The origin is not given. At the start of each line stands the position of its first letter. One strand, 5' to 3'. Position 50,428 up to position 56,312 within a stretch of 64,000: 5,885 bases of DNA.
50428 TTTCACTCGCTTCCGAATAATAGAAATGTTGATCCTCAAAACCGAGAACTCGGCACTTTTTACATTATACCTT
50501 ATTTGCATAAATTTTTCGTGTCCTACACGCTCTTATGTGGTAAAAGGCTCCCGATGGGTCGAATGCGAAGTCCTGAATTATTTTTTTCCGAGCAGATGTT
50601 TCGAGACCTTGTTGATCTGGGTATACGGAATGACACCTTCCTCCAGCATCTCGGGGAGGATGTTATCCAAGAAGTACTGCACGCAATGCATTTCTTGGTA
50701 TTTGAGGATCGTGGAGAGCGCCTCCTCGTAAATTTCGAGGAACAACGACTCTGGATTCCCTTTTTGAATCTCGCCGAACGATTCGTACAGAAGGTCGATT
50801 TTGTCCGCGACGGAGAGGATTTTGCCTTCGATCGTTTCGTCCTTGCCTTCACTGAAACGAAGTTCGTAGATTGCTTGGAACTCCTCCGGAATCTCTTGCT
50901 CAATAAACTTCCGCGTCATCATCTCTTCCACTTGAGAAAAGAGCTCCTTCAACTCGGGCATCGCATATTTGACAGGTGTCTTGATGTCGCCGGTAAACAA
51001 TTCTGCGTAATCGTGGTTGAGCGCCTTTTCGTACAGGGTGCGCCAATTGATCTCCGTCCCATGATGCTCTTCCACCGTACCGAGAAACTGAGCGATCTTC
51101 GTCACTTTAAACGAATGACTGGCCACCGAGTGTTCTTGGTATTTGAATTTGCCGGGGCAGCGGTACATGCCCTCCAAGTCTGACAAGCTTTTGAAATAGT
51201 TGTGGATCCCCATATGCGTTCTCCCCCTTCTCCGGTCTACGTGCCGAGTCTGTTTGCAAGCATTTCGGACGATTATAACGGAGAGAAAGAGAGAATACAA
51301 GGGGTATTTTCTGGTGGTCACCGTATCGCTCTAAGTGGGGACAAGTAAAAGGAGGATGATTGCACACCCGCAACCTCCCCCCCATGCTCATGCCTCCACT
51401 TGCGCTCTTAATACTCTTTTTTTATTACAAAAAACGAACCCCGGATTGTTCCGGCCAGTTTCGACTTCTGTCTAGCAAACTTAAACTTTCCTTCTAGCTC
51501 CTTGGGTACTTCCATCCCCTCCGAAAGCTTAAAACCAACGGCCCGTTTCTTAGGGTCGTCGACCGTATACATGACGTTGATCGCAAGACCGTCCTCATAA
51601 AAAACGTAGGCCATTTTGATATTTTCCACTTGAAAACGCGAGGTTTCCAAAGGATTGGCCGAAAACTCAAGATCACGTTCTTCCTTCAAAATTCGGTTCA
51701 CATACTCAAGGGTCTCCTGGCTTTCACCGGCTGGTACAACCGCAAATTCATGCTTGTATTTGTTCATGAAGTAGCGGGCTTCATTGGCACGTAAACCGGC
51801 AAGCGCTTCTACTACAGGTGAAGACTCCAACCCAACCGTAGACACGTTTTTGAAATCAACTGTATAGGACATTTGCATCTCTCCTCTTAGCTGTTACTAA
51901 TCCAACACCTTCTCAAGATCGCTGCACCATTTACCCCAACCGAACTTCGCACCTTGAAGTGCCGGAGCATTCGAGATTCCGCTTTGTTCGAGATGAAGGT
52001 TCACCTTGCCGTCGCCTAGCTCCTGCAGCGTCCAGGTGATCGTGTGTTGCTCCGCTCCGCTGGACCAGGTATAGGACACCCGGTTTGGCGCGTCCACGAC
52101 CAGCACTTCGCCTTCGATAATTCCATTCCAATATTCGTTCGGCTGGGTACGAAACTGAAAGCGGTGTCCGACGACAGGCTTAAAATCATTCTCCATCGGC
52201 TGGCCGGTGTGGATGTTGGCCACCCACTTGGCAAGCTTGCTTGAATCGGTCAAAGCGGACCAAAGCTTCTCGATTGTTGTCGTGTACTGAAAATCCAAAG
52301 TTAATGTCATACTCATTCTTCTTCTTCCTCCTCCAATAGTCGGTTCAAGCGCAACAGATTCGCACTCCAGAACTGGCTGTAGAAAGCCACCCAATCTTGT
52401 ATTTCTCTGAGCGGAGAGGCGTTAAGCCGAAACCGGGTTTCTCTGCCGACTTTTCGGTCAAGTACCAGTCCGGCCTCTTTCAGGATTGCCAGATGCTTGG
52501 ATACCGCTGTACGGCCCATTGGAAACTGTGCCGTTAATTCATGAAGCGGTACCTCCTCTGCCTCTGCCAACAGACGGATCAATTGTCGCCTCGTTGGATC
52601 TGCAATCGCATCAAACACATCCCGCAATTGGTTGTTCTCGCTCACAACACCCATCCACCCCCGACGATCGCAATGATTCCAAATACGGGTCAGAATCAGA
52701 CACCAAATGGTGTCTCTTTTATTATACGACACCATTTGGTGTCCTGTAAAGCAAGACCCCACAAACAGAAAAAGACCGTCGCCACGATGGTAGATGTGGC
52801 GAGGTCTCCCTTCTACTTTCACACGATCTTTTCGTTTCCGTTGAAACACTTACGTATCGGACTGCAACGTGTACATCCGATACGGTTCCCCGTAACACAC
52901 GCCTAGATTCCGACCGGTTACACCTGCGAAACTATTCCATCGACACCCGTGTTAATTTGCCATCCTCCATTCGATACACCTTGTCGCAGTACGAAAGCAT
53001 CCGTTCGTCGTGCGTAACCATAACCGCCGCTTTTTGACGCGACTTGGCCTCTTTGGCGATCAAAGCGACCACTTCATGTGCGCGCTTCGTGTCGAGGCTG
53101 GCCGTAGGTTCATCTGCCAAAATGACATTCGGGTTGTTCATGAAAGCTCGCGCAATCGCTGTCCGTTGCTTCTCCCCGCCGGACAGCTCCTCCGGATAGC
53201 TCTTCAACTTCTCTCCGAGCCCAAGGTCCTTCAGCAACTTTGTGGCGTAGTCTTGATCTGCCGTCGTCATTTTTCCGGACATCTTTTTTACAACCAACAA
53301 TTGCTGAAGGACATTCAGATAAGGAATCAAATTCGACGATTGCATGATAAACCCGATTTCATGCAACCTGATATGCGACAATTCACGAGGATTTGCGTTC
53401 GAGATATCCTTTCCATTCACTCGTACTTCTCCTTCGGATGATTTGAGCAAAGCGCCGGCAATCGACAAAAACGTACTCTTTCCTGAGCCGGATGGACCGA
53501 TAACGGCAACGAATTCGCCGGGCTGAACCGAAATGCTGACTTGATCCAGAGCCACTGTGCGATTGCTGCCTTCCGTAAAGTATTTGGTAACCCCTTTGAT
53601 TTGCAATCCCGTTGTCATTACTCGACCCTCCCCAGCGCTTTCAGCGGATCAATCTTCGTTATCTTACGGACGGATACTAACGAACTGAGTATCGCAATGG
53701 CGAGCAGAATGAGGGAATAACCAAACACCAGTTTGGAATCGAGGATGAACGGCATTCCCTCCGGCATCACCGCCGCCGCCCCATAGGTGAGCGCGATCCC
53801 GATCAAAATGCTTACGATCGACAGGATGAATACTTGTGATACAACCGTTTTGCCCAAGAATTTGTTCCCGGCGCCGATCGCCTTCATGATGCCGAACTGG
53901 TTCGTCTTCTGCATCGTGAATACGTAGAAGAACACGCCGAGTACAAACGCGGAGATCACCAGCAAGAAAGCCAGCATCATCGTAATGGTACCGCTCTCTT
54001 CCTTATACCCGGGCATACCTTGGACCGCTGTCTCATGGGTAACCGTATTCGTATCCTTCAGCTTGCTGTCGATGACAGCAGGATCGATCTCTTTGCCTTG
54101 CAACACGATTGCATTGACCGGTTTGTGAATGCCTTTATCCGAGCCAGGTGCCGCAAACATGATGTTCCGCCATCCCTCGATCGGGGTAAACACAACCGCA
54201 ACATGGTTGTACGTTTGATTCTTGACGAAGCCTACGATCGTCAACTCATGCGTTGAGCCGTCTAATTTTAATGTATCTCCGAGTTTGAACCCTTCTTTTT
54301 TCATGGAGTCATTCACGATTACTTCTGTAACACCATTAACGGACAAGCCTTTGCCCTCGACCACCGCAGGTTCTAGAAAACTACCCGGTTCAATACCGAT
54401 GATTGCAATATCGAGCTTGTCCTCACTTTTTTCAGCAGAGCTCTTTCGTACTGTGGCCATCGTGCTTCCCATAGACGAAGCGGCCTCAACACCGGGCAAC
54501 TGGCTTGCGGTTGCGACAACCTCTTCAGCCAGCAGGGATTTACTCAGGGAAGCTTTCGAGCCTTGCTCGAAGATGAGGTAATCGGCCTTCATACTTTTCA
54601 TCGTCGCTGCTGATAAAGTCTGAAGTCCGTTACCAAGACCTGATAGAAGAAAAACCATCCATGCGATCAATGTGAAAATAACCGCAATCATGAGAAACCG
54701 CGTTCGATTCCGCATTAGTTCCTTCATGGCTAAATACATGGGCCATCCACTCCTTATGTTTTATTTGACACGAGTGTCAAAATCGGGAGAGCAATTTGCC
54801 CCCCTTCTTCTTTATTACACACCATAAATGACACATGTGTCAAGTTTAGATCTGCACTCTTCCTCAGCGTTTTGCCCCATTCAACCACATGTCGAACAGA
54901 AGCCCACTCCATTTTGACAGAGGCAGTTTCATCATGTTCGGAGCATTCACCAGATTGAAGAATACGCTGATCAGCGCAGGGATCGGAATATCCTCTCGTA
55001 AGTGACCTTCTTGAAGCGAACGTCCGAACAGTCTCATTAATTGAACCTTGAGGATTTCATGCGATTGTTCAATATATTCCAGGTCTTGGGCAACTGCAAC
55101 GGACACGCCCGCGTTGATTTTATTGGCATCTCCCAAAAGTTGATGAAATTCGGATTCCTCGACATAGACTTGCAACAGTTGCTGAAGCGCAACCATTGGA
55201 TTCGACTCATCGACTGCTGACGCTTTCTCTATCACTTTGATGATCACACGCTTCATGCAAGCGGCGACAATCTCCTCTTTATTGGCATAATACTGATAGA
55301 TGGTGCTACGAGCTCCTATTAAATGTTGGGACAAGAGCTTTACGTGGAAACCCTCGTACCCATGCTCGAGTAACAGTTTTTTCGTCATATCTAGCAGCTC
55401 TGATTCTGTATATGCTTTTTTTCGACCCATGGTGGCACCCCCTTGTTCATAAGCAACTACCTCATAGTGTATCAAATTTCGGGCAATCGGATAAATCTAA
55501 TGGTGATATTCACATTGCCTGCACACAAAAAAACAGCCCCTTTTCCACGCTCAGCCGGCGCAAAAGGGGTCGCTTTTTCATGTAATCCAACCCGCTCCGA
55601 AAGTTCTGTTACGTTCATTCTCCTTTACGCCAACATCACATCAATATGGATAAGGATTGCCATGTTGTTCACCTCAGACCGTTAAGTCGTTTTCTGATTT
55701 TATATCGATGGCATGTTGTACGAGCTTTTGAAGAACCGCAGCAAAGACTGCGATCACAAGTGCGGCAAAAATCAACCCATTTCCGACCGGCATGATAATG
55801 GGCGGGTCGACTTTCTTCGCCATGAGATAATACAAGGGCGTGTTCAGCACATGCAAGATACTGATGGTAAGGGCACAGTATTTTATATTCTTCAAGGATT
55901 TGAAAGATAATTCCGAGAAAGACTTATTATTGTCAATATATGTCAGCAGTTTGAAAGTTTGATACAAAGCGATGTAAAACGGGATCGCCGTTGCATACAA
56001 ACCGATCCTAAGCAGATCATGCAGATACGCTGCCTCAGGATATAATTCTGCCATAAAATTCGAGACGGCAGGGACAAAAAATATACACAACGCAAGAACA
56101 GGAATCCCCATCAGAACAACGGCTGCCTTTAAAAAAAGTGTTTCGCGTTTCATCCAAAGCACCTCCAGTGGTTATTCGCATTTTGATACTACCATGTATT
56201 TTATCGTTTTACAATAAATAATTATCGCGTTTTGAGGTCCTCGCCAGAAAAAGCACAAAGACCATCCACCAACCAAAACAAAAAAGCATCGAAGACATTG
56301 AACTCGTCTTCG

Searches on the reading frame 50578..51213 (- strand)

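Call 44: search_protein_families(library=pfam, proteins=[window:50578-51213:-], max_evalue=0.001)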
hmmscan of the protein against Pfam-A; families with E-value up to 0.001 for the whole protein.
window:50578-51213:- (211 aa): 3 families
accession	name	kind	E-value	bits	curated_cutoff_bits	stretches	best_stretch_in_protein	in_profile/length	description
PF12917.13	YfbR-like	-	2.2e-49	168.1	25.9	1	5-188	1-181/182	5'-deoxynucleotidase YfbR-like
PF13023.12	HD_3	-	9.8e-09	35.8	22.5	1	26-148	19-134/165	HD domain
PF01966.28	HD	-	2.1e-05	25.2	22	1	30-140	1-114/116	HD domain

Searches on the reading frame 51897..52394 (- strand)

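Call 44: search_protein_families(library=pfam, proteins=[window:51897-52394:-], max_evalue=0.001)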
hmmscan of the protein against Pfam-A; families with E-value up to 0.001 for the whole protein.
window:51897-52394:- (165 aa): 2 families
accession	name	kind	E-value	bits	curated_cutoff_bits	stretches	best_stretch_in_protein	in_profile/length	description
PF08327.17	AHSA1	-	3.1e-22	79.6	22.1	1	39-164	2-124/125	Activator of Hsp90 ATPase homolog 1-like protein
PF10604.15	Polyketide_cyc2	-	2e-06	28.6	27.4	1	39-137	12-108/142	Polyketide cyclase / dehydrase and lipid transport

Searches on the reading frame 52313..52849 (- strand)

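Call 44: search_protein_families(library=pfam, proteins=[window:52313-52849:-], max_evalue=0.001)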
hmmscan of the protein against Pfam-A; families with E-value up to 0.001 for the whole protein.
window:52313-52849:- (178 aa): 3 families
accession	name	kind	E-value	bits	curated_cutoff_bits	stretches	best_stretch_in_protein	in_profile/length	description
PF01022.26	HTH_5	-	3.5e-10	40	22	1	84-129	1-45/47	Bacterial regulatory protein, arsR family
PF12840.13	HTH_20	-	1.5e-09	38.1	27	1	82-129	1-48/51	Helix-turn-helix domain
PF08279.18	HTH_11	-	0.00038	20.7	25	1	87-131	2-47/55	HTH domain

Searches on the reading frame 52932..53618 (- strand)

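Call 44: search_protein_families(library=pfam, proteins=[window:52932-53618:-], max_evalue=0.001)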
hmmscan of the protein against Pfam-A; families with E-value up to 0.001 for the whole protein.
window:52932-53618:- (228 aa): 6 families
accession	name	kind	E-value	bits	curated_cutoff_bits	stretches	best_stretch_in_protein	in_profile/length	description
PF00005.33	ABC_tran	-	1.6e-32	113.4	25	1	24-173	1-137/137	ABC transporter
PF02463.25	SMC_N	-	2.9e-10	40.4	40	1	26-218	17-212/220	RecF/RecN/SMC N terminal domain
PF13304.12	AAA_21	-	1e-06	29.5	27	0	36-60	1-25/304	AAA domain, putative AbiEii toxin, Type IV TA system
PF13555.12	AAA_29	-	8.5e-05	22.7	27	1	25-68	13-55/61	P-loop containing region of AAA domain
PF13191.12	AAA_16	-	0.0002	22.4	32.6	1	32-196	23-132/167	AAA ATPase domain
PF20703.3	nSTAND1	-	0.0006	20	27.1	1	20-61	19-59/379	Novel STAND NTPase 1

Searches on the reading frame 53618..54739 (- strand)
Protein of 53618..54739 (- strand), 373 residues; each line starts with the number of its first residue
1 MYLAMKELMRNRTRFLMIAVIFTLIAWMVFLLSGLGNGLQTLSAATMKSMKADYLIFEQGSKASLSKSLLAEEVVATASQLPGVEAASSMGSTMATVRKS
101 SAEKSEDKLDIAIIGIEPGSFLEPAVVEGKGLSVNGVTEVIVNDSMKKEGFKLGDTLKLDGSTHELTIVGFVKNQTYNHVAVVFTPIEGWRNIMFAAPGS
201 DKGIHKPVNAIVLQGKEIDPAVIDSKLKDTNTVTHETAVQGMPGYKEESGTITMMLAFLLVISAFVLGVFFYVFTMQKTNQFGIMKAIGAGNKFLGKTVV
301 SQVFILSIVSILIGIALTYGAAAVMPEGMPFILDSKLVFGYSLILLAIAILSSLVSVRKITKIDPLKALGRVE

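Call 44: search_protein_families(library=pfam, proteins=[window:53618-54739:-], max_evalue=0.001)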
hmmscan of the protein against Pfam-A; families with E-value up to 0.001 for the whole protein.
window:53618-54739:- (373 aa): 1 family
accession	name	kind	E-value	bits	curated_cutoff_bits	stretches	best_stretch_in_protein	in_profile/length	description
PF02687.27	FtsX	-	1.3e-15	57.9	25.5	1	254-365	2-120/120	FtsX-like permease C-terminal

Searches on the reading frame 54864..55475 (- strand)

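Call 44: search_protein_families(library=pfam, proteins=[window:54864-55475:-], max_evalue=0.001)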
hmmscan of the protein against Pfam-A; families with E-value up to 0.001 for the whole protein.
window:54864-55475:- (203 aa): 1 family
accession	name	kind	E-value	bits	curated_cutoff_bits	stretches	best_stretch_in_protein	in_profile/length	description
PF00440.29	TetR_N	-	5e-07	29.8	24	1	27-73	1-47/47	Bacterial regulatory proteins, tetR family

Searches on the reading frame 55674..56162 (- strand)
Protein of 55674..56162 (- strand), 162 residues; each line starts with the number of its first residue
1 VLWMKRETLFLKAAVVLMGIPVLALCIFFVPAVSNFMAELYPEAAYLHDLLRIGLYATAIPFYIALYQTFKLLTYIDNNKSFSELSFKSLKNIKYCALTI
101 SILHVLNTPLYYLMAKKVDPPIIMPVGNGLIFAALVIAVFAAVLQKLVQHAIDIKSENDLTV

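Call 44: search_protein_families(library=pfam, proteins=[window:55674-56162:-], max_evalue=0.001)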
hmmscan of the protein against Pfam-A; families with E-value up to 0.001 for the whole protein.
window:55674-56162:- (162 aa): 1 family
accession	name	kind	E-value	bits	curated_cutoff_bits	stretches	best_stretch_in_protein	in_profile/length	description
PF11188.13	DUF2975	-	2e-40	138.2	27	1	34-162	3-130/130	Protein of unknown function (DUF2975)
